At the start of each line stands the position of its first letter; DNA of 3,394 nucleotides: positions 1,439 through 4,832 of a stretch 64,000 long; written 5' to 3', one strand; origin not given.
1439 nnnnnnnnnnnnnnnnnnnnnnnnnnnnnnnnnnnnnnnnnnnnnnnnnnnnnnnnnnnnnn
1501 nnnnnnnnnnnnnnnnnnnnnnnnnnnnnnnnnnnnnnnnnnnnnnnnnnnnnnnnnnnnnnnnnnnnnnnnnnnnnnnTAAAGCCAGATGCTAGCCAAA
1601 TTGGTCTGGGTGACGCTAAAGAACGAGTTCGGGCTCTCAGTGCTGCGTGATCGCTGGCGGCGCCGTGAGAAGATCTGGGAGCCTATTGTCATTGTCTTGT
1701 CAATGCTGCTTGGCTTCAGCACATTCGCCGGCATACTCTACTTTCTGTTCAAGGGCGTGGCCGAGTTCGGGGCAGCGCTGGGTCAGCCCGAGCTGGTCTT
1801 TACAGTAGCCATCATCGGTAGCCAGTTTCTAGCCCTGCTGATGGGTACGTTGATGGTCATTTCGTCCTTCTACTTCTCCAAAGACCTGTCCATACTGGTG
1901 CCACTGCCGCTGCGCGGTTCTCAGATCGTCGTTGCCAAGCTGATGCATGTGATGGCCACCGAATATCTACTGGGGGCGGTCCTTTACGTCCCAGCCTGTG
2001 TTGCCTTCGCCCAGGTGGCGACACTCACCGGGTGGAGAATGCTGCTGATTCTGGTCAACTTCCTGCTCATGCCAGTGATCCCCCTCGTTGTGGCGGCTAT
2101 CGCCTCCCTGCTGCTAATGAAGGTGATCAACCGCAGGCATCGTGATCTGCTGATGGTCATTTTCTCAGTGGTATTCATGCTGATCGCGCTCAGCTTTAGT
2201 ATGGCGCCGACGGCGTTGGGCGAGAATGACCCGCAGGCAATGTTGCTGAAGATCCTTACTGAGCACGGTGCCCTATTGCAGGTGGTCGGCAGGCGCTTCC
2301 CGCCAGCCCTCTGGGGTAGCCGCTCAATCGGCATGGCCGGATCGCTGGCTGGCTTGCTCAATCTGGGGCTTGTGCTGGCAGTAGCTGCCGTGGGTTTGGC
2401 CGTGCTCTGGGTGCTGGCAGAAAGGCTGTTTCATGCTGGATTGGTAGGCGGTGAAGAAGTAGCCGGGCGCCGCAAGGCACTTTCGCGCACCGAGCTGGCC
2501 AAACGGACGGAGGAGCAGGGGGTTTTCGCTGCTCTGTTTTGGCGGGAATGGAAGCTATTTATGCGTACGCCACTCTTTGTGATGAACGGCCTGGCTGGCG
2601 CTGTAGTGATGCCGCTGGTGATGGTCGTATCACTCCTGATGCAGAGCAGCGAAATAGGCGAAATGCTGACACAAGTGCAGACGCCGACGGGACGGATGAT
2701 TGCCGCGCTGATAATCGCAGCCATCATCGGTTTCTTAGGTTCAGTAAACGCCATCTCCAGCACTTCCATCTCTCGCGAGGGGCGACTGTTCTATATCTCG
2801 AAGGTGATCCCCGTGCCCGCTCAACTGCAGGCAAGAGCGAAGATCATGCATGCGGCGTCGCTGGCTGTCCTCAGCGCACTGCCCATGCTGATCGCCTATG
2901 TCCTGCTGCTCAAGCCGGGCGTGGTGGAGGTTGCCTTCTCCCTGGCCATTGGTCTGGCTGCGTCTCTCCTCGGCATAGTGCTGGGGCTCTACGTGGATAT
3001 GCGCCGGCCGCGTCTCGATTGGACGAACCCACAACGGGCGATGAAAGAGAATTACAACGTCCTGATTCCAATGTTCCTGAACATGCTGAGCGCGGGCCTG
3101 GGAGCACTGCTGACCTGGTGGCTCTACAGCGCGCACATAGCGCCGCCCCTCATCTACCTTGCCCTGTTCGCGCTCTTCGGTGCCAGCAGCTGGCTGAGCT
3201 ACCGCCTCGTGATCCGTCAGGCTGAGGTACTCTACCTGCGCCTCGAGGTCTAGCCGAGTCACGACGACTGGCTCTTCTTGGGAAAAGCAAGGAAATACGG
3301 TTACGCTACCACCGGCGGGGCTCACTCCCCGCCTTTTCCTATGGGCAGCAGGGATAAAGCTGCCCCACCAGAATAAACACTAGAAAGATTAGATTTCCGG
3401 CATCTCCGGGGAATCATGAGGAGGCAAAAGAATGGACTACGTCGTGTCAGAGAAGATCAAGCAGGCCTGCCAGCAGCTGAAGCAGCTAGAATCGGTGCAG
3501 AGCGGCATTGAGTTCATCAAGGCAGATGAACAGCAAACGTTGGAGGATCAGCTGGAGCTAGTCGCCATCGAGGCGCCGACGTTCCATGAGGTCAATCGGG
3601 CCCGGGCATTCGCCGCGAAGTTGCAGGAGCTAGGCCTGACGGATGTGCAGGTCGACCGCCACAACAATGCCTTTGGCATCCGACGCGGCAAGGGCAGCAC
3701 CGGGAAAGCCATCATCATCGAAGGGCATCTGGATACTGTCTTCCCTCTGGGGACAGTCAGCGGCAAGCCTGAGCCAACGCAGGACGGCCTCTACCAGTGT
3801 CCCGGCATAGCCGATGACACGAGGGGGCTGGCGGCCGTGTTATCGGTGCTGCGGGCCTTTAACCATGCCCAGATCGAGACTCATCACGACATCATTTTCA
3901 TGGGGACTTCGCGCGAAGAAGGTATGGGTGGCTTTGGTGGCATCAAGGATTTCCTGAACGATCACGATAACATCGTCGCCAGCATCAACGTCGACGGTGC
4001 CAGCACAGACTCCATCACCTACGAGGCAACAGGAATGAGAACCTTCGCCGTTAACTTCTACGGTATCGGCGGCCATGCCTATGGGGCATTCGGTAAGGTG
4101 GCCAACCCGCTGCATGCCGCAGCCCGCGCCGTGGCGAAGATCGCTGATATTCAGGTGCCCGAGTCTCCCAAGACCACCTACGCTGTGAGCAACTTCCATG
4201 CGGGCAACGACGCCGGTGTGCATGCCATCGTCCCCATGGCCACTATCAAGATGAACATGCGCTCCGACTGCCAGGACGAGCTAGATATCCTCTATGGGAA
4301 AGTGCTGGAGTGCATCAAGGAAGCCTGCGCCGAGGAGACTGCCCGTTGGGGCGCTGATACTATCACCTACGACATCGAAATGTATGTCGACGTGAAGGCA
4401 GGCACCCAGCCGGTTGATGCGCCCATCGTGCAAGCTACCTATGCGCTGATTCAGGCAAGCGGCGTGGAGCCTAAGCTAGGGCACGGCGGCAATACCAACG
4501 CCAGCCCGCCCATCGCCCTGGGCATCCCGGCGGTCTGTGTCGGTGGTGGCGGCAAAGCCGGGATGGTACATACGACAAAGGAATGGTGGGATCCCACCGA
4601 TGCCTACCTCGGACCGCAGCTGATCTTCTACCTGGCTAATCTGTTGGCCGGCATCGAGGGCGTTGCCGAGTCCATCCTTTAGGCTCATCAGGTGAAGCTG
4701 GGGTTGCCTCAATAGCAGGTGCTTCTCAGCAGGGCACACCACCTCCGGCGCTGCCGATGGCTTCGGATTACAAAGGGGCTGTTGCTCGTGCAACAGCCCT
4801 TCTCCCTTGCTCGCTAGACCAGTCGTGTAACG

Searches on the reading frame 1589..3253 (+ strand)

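Call 53: search_protein_families(library=pfam, proteins=[window:1589-3253:+], max_evalue=0.00001)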
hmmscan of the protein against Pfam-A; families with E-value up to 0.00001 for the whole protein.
window:1589-3253:+ (554 aa): 1 family
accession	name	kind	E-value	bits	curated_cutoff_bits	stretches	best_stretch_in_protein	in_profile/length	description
PF16949.11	ABC_tran_2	-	3.9e-12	46.2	25.7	1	43-482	25-463/542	Putative ATP-binding cassette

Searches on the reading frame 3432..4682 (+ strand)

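Call 53: search_protein_families(library=pfam, proteins=[window:3432-4682:+], max_evalue=0.00001)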
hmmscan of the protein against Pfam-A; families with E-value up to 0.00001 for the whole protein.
window:3432-4682:+ (416 aa): 3 families
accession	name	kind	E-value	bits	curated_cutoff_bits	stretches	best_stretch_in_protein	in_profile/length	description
PF01546.33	Peptidase_M20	-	1.3e-16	61.5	24.6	1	96-395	2-197/206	Peptidase family M20/M25/M40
PF07687.19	M20_dimer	-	6.7e-11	42.5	21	1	198-301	2-105/107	Peptidase dimerisation domain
PF04389.22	Peptidase_M28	-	3.1e-10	40.5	21.3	1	87-198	9-103/193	Peptidase family M28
